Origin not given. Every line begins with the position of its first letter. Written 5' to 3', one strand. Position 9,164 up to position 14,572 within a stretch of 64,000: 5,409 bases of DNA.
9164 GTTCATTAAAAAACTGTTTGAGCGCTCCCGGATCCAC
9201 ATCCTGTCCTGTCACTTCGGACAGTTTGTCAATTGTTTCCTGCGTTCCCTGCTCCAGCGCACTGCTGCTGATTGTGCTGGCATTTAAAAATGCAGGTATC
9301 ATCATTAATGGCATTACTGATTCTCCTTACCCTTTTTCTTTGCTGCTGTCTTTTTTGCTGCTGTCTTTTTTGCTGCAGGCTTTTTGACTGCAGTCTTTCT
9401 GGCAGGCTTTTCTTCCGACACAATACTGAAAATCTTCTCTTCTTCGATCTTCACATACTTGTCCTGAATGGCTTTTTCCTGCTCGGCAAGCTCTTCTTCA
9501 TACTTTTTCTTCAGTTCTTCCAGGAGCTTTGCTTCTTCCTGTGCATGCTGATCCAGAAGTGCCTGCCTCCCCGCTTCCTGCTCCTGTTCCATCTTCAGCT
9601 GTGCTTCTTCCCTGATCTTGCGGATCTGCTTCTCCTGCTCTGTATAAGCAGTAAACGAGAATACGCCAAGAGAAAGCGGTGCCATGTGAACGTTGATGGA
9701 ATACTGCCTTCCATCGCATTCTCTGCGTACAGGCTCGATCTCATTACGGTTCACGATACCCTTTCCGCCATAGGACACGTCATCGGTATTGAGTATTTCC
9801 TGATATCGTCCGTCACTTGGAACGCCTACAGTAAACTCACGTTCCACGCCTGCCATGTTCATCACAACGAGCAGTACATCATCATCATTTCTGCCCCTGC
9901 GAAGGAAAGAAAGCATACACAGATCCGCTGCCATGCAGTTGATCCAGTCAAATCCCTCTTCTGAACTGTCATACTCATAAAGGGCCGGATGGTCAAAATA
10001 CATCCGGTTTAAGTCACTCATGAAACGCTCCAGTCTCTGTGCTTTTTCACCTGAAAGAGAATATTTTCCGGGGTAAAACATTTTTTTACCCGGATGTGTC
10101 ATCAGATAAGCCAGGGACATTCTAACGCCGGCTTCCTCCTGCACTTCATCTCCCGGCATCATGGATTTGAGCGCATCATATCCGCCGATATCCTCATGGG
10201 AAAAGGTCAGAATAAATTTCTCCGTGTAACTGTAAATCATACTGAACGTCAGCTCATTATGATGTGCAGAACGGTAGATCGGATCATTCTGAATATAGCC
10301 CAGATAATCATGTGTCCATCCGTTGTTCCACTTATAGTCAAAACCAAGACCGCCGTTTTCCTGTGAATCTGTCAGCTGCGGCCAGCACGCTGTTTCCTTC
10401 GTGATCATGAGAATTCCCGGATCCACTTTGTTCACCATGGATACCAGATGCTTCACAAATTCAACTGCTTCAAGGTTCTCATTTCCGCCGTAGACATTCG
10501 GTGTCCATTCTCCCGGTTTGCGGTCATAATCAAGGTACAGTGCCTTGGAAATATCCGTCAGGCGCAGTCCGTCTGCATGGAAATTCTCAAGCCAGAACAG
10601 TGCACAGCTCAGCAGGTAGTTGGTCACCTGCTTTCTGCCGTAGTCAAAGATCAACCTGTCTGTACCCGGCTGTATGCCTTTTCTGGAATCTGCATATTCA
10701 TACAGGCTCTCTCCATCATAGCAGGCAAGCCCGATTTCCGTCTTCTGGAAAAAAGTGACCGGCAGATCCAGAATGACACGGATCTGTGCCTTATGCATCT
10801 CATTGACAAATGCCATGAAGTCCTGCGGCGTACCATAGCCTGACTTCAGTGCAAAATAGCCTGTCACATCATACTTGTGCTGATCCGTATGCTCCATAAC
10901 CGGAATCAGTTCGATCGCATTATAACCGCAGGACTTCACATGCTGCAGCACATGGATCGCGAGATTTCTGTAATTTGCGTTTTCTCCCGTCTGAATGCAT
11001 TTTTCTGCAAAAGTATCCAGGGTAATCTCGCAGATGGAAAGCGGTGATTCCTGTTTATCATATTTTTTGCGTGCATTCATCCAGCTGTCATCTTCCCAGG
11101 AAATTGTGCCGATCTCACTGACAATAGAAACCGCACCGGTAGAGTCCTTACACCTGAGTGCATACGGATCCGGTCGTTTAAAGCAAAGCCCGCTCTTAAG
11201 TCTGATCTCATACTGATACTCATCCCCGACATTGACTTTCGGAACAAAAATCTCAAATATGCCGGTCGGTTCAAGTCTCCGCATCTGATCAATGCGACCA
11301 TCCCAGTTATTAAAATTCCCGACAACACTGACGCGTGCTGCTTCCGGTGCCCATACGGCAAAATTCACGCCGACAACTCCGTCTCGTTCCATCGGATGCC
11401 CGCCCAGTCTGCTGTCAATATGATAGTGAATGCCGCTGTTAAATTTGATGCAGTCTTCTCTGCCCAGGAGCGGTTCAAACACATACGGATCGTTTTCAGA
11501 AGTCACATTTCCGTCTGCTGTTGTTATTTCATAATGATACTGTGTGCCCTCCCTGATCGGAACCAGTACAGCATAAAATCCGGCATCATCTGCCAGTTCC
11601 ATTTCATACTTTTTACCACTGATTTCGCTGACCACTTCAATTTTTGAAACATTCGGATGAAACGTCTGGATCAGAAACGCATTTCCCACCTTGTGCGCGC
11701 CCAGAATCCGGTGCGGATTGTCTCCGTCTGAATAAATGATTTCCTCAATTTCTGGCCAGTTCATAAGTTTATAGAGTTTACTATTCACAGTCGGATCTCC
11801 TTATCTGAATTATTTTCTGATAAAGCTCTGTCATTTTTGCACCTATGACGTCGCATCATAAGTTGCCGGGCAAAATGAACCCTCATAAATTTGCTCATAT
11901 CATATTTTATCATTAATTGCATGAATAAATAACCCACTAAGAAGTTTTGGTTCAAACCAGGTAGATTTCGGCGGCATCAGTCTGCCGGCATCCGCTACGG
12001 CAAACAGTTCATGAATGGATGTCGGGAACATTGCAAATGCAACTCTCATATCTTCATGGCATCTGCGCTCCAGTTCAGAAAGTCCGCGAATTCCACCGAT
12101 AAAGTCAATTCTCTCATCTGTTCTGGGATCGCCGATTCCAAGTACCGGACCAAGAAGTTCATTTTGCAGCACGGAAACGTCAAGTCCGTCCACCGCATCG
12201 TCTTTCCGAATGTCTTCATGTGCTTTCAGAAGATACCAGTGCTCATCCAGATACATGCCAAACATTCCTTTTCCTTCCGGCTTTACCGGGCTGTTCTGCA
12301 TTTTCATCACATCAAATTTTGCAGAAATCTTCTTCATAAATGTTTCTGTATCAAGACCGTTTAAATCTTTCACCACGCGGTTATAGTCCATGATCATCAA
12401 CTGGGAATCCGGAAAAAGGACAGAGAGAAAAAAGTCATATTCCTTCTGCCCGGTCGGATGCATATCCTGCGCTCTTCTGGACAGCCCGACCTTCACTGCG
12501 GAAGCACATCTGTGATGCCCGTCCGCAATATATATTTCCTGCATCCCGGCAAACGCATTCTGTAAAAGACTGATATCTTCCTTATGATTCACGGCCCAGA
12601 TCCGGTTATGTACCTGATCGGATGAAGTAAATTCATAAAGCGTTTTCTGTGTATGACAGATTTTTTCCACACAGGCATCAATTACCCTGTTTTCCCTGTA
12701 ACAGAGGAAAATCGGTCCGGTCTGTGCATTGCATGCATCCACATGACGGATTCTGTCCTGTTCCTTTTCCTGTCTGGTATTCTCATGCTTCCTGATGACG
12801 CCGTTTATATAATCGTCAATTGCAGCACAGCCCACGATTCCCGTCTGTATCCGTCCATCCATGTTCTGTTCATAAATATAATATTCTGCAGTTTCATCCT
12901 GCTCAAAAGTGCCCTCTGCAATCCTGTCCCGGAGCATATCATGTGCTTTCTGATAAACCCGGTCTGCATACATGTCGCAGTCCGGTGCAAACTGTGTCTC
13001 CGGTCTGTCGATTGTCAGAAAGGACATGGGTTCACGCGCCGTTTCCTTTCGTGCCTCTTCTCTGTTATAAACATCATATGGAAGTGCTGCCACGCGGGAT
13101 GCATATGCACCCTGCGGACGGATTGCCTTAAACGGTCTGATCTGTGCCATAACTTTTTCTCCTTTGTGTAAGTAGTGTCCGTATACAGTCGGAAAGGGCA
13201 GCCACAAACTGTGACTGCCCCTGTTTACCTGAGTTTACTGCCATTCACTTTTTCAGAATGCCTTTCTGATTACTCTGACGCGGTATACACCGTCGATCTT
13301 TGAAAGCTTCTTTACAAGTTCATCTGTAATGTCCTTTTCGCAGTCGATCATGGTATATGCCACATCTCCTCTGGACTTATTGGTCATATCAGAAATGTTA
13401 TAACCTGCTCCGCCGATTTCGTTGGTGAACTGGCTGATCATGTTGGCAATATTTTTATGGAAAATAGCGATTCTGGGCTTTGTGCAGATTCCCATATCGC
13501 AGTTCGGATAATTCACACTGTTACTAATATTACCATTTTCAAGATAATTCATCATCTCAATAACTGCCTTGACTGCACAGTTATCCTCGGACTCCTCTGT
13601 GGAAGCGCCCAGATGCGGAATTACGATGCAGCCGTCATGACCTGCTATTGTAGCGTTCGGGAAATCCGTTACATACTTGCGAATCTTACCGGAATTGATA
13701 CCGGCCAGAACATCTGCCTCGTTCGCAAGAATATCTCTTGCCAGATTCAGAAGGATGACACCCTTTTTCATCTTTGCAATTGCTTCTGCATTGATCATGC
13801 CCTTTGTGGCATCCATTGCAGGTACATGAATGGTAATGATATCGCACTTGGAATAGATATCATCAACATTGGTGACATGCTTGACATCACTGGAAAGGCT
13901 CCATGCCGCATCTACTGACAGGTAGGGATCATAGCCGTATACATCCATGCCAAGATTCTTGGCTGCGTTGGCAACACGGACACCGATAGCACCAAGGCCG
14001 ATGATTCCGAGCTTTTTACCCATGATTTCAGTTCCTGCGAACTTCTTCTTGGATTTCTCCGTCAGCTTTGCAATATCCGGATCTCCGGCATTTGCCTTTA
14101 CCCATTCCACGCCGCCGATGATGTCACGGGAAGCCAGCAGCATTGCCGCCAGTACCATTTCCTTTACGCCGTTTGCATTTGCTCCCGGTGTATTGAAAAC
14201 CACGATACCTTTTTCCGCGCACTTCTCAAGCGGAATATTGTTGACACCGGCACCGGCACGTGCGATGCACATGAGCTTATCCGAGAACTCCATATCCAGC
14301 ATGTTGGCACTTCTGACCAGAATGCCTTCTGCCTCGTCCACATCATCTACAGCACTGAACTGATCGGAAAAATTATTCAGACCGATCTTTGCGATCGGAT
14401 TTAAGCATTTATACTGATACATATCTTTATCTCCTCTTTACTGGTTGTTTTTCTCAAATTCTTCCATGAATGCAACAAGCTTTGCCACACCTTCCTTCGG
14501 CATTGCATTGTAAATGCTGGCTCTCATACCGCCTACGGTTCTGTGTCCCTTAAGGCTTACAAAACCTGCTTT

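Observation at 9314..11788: Apparently catalytically dead GlgB with CBM48, coiled coil and histone-like tail: candidate glycogen-granule/nucleoid tether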

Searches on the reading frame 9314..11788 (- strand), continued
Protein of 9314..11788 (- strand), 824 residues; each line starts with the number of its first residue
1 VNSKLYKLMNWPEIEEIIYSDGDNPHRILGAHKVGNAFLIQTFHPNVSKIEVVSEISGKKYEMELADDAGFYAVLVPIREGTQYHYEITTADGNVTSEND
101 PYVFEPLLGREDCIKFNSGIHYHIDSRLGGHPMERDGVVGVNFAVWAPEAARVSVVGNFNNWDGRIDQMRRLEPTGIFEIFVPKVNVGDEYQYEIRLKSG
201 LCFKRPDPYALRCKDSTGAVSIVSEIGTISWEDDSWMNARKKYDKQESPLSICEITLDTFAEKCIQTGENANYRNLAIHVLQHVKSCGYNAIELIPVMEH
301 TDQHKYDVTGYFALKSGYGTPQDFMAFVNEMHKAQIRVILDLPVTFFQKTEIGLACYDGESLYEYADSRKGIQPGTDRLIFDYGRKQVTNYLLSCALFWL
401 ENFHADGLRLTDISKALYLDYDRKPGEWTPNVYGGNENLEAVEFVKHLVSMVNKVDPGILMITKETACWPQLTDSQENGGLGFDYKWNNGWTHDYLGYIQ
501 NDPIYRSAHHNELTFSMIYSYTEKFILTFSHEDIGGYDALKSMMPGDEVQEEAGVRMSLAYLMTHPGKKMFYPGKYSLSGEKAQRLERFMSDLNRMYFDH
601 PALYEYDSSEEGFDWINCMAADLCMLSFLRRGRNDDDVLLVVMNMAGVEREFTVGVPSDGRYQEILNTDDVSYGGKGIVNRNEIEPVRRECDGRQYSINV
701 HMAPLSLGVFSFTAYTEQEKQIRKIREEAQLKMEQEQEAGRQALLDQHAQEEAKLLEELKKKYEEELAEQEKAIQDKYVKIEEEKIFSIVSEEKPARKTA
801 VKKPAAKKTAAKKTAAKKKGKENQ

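Call 74: search_protein_families(library=pfam, alignment_id=A1, max_evalue=0.01)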
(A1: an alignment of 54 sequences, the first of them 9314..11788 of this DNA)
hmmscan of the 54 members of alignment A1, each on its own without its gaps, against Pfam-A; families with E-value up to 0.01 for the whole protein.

A. member 1, window:9314-11788:- (824 aa): 5 families
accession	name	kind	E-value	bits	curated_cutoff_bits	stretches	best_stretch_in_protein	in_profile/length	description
PF22019.2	GlgB_N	-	2.9e-25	88.6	27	2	11-102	2-94/94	alpha-1,4-glucan branching enzyme GlgB, N-terminal domain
PF02922.24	CBM_48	-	3e-24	85.6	22.4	2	128-210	2-83/83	Carbohydrate-binding module 48 (Isoamylase N-terminal domain)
PF02806.24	Alpha-amylase_C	-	5.4e-17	62.4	21.2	1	615-711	1-93/95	Alpha amylase, C-terminal all-beta domain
PF00128.31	Alpha-amylase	-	1.1e-12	48.4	22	1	280-342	24-87/446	Alpha amylase, catalytic domain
PF07382.16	HC2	-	0.0024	18.5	40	1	793-818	21-47/194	Histone H1-like nucleoprotein HC2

B. families by the number of members that match (of 54 scanned): 10 families
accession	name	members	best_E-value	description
PF02922.24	CBM_48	54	9.8e-34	Carbohydrate-binding module 48 (Isoamylase N-terminal domain)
PF22019.2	GlgB_N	54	2.7e-32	alpha-1,4-glucan branching enzyme GlgB, N-terminal domain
PF02806.24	Alpha-amylase_C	54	5.4e-19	Alpha amylase, C-terminal all-beta domain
PF00128.31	Alpha-amylase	54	9.4e-15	Alpha amylase, catalytic domain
PF02324.22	Glyco_hydro_70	10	0.0012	Glycosyl hydrolase family 70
PF07382.16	HC2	5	6.8e-06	Histone H1-like nucleoprotein HC2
PF13476.12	AAA_23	4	0.0011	AAA domain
PF18952.6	DUF5696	1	0.00016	Family of unknown function (DUF5696)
PF22077.1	C2c1_Nuc-II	1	0.0056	CRISPR-associated endonuclease C2c1 Nuc-II domain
PF00150.24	Cellulase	1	0.0086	Cellulase (glycosyl hydrolase family 5)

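Call 91: predict_structure(alignment_id=A2)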
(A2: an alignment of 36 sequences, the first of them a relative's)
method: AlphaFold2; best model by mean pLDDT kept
length: 849 residues; sequences in the alignment: 36
mean_pLDDT: 47.9   pTM: 0.43
mean pLDDT of the five models: 47.9, 47.2, 46.6, 44.2, 42.9
residues with pLDDT >= 90: 0; 70-90: 120; 50-70: 242; < 50: 487
segments of 3 or more residues with pLDDT < 50: 1-38, 65-70, 99-129, 148-175, 186-229, 243-245, 295-317, 343-450, 452-454, 456-548, 567-589, 627-645, 661-677, 706-708, 713-730, 829-846
pLDDT, mean of each block of 10 residues (from residue 1): 36 34 38 41 58 63 50 54 65 63 29 30 40 67 54 46 41 51 50 39 27 24 33 55 53 63 70 83 80 48 27 42 68 78 35 28 28 27 33 41 40 32 28 32 47 44 29 25 23 27 31 27 25 33 42 59 51 39 41 55 76 72 51 39 50 58 41 47 74 67 52 37 34 64 74 78 76 72 68 67 67 65 53 34 35
secondary structure, 60 per line:
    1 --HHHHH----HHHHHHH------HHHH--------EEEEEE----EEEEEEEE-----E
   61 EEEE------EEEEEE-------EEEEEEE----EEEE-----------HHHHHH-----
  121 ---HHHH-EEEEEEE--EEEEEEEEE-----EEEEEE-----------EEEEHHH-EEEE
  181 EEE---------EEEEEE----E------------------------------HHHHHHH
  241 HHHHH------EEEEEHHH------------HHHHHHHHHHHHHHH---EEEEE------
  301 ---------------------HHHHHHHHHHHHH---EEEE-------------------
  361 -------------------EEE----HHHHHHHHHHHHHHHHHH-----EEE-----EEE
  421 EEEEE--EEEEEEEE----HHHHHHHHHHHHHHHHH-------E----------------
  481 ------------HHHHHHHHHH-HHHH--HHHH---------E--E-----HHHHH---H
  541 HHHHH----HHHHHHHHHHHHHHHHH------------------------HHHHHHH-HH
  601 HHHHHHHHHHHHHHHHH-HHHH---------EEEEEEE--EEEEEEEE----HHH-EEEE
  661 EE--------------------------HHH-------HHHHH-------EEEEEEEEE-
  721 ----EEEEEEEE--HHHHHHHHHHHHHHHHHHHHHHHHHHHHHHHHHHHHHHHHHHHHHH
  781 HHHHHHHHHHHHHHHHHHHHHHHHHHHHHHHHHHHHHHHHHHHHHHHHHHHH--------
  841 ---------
elements in order (helices of 4 or more, strands of 3 or more residues): H3-7 H12-18 H25-28 E37-42 E47-54 E60-64 E71-76 E84-90 E95-98 H110-115 H124-127 E129-135 E138-146 E152-157 E169-172 E177-183 E193-198 H234-245 E252-256 H272-286 E290-294 H322-334 E338-341 E380-382 H387-404 E410-412 E418-425 E428-435 H440-456 H493-502 H504-507 H510-513 H532-536 H540-545 H550-566 H591-597 H599-617 H619-622 E632-638 E641-648 E657-662 H699-703 E711-719 E725-732 H735-832

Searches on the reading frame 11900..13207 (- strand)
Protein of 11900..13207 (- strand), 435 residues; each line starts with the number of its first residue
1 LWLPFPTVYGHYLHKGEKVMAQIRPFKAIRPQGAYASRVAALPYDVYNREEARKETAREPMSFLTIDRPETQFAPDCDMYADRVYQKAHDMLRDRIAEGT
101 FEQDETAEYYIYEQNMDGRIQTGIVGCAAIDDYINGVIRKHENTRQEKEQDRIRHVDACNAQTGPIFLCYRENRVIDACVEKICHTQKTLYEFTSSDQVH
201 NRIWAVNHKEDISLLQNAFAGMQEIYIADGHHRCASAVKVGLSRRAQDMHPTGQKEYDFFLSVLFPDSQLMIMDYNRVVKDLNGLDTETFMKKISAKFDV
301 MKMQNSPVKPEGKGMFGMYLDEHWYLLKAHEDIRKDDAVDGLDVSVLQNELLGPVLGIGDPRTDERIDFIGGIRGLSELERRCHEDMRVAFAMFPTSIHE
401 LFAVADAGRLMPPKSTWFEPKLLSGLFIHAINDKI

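Call 13: search_protein_families(library=pfam, proteins=[window:11900-13207:-], max_evalue=0.00001)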
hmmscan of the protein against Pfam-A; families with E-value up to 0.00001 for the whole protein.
window:11900-13207:- (435 aa): 1 family
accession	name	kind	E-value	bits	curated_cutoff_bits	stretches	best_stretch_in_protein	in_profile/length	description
PF06245.16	DUF1015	-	8.4e-114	380.3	25.8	1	23-345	1-325/325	Protein of unknown function (DUF1015)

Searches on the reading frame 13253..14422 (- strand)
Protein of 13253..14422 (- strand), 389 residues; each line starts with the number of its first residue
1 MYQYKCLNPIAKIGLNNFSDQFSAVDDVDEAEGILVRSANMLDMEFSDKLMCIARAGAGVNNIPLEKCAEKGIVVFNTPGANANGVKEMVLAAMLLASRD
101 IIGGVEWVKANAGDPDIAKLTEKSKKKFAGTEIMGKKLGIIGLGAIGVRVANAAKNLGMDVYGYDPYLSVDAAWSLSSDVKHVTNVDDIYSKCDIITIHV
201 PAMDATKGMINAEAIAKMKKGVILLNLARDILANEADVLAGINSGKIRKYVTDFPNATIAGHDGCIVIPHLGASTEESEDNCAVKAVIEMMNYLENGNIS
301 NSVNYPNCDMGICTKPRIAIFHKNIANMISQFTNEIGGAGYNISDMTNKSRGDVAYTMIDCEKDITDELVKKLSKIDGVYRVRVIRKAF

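Call 13: search_protein_families(library=pfam, proteins=[window:13253-14422:-], max_evalue=0.00001)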
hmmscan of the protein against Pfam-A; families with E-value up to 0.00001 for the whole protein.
window:13253-14422:- (389 aa): 4 families
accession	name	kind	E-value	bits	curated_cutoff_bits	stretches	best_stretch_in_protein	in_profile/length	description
PF02826.25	2-Hacid_dh_C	-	3.1e-38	131.3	25.1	1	92-272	2-178/178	D-isomer specific 2-hydroxyacid dehydrogenase, NAD binding domain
PF00389.36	2-Hacid_dh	-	1.2e-18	67.5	24.6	1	23-304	32-134/134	D-isomer specific 2-hydroxyacid dehydrogenase, catalytic domain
PF03446.21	NAD_binding_2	-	2.9e-07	31.1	21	1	137-226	1-91/161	NAD binding domain of 6-phosphogluconate dehydrogenase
PF01262.27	AlaDh_PNT_C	-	7.8e-06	25.9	23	0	136-230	29-131/214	Alanine dehydrogenase/PNT, C-terminal domain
